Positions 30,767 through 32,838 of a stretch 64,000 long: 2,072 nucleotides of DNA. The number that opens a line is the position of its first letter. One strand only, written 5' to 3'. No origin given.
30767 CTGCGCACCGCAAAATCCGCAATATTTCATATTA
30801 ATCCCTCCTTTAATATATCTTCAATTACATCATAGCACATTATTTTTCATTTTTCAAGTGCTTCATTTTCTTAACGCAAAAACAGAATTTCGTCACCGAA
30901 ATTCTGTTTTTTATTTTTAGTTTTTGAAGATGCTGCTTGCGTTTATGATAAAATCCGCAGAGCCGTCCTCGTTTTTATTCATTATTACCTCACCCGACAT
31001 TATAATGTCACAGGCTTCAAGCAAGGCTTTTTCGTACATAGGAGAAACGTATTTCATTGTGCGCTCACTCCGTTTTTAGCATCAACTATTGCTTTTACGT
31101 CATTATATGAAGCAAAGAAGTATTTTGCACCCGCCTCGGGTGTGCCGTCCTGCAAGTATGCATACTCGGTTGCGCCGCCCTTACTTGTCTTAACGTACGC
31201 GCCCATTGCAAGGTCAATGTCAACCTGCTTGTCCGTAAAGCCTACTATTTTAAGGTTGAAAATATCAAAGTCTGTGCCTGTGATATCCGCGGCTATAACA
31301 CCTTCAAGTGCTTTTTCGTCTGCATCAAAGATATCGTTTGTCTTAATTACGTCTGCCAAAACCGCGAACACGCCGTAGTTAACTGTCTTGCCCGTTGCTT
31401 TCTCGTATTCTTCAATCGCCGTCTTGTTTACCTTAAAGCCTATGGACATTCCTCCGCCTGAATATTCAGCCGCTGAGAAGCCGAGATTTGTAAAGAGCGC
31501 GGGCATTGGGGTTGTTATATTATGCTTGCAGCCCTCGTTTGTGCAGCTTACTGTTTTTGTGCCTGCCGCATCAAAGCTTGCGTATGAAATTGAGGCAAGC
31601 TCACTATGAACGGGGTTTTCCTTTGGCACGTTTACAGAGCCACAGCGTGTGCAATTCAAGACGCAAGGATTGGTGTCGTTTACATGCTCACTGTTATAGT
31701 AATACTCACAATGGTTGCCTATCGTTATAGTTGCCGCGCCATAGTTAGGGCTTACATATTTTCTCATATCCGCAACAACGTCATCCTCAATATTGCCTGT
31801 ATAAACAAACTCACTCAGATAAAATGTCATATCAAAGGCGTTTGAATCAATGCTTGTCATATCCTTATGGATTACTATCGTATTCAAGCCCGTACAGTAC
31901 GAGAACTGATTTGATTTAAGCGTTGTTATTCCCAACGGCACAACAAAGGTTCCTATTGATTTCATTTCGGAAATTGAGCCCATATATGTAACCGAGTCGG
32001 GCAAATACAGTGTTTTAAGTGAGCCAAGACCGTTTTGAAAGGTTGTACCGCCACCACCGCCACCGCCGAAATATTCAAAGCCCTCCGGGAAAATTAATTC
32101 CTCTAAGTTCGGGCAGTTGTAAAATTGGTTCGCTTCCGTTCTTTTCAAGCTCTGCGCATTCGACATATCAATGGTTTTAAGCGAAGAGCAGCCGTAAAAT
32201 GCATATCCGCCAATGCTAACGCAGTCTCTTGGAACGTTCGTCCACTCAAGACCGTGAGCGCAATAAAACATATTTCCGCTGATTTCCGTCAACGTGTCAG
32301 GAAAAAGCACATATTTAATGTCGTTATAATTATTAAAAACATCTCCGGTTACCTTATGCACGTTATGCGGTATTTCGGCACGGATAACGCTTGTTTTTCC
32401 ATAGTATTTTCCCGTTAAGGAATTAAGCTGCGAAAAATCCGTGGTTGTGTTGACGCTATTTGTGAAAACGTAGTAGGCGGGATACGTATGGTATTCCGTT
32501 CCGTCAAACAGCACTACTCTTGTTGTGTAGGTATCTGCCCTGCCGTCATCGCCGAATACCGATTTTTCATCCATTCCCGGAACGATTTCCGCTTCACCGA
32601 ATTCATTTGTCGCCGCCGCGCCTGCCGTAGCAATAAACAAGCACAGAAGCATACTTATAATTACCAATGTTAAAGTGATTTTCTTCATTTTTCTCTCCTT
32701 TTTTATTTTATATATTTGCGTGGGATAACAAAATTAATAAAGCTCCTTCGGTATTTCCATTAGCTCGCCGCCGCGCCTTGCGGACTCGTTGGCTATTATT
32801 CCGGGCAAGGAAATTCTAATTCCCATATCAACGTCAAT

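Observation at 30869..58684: Six-copy cassette family: variable LRR/Cys-rich secreted protein with a conserved, unrecognised ~150-aa C-terminal domain, a coupled micro-ORF and a shared terminator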

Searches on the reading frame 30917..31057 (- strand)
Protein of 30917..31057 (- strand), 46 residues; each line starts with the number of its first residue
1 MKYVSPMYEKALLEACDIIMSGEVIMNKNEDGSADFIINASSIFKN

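Call 5: search_protein_families(library=pfam, proteins=[window:30917-31057:-], max_evalue=0.1)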
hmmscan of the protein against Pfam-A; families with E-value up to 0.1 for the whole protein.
window:30917-31057:- (46 aa): 0 families

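Call 8: search_protein_families(library=ncbifam, proteins=[window:30917-31057:-], max_evalue=0.1)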
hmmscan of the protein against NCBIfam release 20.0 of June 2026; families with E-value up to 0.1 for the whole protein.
window:30917-31057:- (46 aa): 0 families

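Call 33: find_homologous_proteins(query=A3, max_evalue=0.01)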
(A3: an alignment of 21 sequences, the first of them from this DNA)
Query A3 (21 sequences) (46 aa, profile of the alignment): 483 proteins with E <= 0.01 among 644 candidates; the best 120 are listed.
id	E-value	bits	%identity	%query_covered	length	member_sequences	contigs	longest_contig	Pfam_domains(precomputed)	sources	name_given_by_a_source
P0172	7.2e-23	98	43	98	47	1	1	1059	-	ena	-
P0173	1.2e-22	97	43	98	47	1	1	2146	-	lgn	-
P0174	2.5e-22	96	40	98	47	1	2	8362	-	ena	-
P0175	4.0e-22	96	42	98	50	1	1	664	-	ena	-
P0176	5.2e-22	95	40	98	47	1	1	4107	-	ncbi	-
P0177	6.9e-22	95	40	98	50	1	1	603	-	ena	-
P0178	8.6e-22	95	36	98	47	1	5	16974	-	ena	-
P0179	9.1e-22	95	41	96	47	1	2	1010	-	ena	-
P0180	1.1e-21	94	38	98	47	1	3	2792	-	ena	-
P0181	1.5e-21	94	38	98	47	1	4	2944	-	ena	-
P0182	1.6e-21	94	43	98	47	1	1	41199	-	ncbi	-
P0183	2.0e-21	93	47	98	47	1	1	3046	-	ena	-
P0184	3.2e-21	93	40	98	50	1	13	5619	-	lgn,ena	-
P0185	3.2e-21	93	49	98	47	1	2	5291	-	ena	-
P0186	3.2e-21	93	40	98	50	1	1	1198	-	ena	-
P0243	9.7e-20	88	35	96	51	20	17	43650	-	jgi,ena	-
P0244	9.8e-20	88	46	96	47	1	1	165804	-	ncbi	-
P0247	1.2e-19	88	33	96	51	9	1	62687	-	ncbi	-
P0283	4.4e-19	86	39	96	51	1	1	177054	-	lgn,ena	-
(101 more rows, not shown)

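Call 34: find_encoding_contigs(protein=P0243, flank=5000, max_places=6)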
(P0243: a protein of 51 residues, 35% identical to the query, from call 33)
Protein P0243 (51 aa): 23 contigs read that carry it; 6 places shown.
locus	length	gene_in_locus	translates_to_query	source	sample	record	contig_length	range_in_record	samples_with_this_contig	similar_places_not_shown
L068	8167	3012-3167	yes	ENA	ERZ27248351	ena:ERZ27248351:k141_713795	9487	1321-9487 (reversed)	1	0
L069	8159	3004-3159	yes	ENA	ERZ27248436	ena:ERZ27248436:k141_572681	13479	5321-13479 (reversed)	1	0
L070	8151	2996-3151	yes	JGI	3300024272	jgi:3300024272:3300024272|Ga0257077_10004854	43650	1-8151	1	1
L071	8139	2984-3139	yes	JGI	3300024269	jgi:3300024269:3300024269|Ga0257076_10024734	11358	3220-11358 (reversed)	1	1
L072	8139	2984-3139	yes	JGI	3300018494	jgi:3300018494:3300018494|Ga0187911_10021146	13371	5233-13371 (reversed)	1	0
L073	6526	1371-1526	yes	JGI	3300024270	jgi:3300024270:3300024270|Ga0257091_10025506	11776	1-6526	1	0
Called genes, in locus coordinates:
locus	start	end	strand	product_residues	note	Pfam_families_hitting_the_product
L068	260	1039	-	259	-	PF02311:AraC_binding, PF00165:HTH_AraC, PF12833:HTH_18, PF00165:HTH_AraC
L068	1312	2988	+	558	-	PF13306:LRR_5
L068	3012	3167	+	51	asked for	-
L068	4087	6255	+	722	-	PF00933:Glyco_hydro_3, PF01915:Glyco_hydro_3_C, PF14310:Fn3-like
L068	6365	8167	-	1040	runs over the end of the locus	?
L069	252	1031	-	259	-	PF02311:AraC_binding, PF00165:HTH_AraC, PF12833:HTH_18, PF00165:HTH_AraC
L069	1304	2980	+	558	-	PF13306:LRR_5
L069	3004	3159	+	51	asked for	-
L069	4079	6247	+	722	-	PF00933:Glyco_hydro_3, PF01915:Glyco_hydro_3_C, PF14310:Fn3-like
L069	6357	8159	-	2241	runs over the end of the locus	PF12799:LRR_4 (faint), PF13306:LRR_5, PF13855:LRR_8 (faint), PF23952:LRR_EndoS (faint), PF05725:FNIP (faint), PF13306:LRR_5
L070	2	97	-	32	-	?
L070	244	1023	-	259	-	PF02311:AraC_binding, PF00165:HTH_AraC, PF12833:HTH_18, PF00165:HTH_AraC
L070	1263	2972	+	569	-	PF13306:LRR_5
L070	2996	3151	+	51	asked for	-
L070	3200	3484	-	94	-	-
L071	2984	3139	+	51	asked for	-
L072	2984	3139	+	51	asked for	-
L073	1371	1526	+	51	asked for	-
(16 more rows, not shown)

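Call 35: find_encoding_contigs(protein=P0244, flank=5000, max_places=3)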
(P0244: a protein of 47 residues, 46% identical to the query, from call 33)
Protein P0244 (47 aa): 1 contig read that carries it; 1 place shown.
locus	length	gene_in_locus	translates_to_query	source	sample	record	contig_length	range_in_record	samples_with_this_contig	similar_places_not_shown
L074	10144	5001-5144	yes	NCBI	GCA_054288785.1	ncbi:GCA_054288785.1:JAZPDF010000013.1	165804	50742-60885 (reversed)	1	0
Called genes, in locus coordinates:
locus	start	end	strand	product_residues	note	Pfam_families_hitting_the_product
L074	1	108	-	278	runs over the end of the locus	PF08543:Phos_pyr_kin, PF00294:PfkB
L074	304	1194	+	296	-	PF00701:DHDPS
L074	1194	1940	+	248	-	PF01113:DapB_N, PF05173:DapB_C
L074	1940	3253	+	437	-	PF00278:Orn_DAP_Arg_deC, PF02784:Orn_Arg_deC_N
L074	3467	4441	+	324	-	PF13306:LRR_5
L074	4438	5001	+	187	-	-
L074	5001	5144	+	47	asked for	-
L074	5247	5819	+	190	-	PF06130:PTAC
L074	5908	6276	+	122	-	PF13306:LRR_5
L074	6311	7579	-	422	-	PF02055:Glyco_hydro_30, PF17189:Glyco_hydro_30C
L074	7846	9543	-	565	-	-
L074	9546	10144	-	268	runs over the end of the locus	PF01261:AP_endonuc_2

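Call 50: find_encoding_contigs(protein=P0283, flank=10000, max_places=2)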
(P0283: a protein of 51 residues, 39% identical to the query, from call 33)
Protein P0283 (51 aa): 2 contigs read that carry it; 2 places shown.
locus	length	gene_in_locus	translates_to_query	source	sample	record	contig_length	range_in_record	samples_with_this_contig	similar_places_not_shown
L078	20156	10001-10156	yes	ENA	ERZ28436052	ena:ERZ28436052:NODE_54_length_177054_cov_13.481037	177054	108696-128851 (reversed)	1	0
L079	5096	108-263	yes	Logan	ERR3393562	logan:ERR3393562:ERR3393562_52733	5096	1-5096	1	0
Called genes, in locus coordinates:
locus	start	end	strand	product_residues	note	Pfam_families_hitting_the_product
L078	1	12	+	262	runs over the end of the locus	PF20260:PUA_4, PF04452:Methyltrans_RNA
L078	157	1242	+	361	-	PF17853:GGDEF_2, PF13556:HTH_30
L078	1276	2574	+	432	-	PF00595:PDZ (weak), PF13180:PDZ_2, PF17820:PDZ_6, PF03572:Peptidase_S41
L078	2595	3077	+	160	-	PF03449:GreA_GreB_N, PF01272:GreA_GreB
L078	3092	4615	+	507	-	PF01336:tRNA_anti-codon, PF00152:tRNA-synt_2, PF01409:tRNA-synt_2d (faint)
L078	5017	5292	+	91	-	-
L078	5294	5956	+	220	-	-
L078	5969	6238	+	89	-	PF20648:DUF6809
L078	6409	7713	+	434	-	PF02056:Glyco_hydro_4, PF11975:Glyco_hydro_4C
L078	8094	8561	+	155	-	-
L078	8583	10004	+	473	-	PF13306:LRR_5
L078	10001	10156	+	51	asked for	-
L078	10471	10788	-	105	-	-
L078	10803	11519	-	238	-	PF14284:PcfJ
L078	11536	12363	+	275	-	-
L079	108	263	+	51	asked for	-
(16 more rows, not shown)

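Call 51: find_encoding_contigs(protein=P0247, flank=10000, max_places=2)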
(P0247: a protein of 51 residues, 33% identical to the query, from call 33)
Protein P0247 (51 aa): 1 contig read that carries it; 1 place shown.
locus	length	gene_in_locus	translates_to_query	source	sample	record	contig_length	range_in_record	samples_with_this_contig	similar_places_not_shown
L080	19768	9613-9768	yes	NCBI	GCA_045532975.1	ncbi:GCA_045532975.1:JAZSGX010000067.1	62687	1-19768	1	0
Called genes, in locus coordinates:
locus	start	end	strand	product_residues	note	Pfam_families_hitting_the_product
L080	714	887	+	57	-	-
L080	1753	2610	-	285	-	PF00892:EamA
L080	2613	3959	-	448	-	PF00331:Glyco_hydro_10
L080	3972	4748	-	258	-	PF12833:HTH_18, PF00165:HTH_AraC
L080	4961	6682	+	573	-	PF00376:MerR, PF13411:MerR_1, PF00370:FGGY_N, PF02782:FGGY_C (weak)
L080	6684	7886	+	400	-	PF00251:Glyco_hydro_32N, PF22847:Glyco_hydro_43_rel (weak), PF04616:Glyco_hydro_43 (weak)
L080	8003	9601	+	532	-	PF13306:LRR_5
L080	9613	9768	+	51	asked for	-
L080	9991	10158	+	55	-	-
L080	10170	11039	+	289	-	-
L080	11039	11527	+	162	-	-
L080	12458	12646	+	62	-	-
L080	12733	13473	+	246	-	PF00005:ABC_tran, PF13304:AAA_21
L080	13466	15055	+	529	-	PF09847:12TM_1, PF16949:ABC_tran_2 (weak)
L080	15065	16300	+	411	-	PF01136:Peptidase_U32, PF16325:Peptidase_U32_C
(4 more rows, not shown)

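Call 56: search_solved_structures(query=A3, max_evalue=10)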
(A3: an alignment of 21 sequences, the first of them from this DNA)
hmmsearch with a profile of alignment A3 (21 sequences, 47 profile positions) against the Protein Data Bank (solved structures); distinct sequences matched with E-value up to 10: 1.
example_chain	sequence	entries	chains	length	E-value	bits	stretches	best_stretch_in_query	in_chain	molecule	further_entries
2dht_A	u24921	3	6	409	0.27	14.5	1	8-41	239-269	409aa long hypothetical NADP-dependent isocitrate dehydrogenase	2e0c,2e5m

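Call 67: predict_structure(alignment_id=A7)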
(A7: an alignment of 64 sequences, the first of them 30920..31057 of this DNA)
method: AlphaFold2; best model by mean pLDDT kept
length: 46 residues; sequences in the alignment: 64
mean_pLDDT: 70.3   pTM: 0.31
mean pLDDT of the five models: 70.3, 66.4, 66.2, 64.6, 64.3
residues with pLDDT >= 90: 0; 70-90: 27; 50-70: 19; < 50: 0
segments of 3 or more residues with pLDDT < 50: none
pLDDT, mean of each block of 10 residues (from residue 1): 65 72 74 74 64
secondary structure, 60 per line:
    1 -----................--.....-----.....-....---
elements in order: H6-21 E24-28 E34-38 H40-43

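Call 73: search_protein_families(library=padloc, proteins=[window:30917-31057:-], max_evalue=0.01)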
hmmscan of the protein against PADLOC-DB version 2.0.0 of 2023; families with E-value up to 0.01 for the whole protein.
window:30917-31057:- (46 aa): 0 families

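Call 79: find_related_loci(query=A7, collection=metagenome_contigs, flank=6000)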
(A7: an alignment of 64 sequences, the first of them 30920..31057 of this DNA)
Query A7 (46 aa) in metagenome_contigs; peptide patterns used: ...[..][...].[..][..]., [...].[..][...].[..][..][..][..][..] (x = any residue, [..] = any of these).
74 stretches matched a pattern; 3 encode a relative of the query (tblastn E <= 1e-3); 3 distinct loci.
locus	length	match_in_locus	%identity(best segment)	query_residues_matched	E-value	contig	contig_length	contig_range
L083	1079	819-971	51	1-45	1e-11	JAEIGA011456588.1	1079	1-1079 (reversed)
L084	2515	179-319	40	1-45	3e-9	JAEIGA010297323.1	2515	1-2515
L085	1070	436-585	36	1-45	6e-7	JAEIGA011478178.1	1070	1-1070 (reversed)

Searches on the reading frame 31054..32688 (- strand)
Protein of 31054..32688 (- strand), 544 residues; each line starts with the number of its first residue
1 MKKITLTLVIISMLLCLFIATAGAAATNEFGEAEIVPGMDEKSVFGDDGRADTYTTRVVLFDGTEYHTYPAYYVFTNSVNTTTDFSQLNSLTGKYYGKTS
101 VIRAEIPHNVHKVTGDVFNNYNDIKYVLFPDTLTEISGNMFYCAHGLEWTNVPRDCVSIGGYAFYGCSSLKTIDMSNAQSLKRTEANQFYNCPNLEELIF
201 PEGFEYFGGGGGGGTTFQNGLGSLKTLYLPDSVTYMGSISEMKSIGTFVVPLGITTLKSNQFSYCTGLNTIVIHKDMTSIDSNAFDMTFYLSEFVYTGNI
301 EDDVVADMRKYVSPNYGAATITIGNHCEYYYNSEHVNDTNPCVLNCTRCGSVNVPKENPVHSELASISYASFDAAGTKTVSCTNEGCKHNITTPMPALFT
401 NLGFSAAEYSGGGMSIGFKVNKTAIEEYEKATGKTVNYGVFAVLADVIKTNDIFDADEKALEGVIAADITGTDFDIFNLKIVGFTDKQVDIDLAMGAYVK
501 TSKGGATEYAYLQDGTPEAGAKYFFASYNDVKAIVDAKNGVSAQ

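Call 5: search_protein_families(library=pfam, proteins=[window:31054-32688:-], max_evalue=0.1)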
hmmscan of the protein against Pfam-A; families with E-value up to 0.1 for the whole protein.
window:31054-32688:- (544 aa): 2 families
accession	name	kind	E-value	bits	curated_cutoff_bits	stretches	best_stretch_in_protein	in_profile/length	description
PF13306.12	LRR_5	-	3.9e-30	104.8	27.7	2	96-208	9-116/127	BspA type Leucine rich repeat region (6 copies)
PF13855.12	LRR_8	-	1.3e-05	25.3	27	1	158-198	15-54/61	Leucine rich repeat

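Call 8: search_protein_families(library=ncbifam, proteins=[window:31054-32688:-], max_evalue=0.1)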
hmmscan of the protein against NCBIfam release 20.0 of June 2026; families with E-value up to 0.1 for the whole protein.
window:31054-32688:- (544 aa): 2 families
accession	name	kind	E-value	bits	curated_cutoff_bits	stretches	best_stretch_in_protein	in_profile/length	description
TIGR02167.2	Liste_lipo_26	repeat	0.0019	17.9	30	1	164-177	2-15/26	PARCEL repeat-containing surface protein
NF047961.1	adhesin_HupY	equivalog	0.0099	13.9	1250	1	102-173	189-259/978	leucine-rich repeat adhesin HupY/LrrG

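Call 73: search_protein_families(library=padloc, proteins=[window:31054-32688:-], max_evalue=0.01)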
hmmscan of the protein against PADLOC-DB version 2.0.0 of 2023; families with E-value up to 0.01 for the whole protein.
window:31054-32688:- (544 aa): 0 families
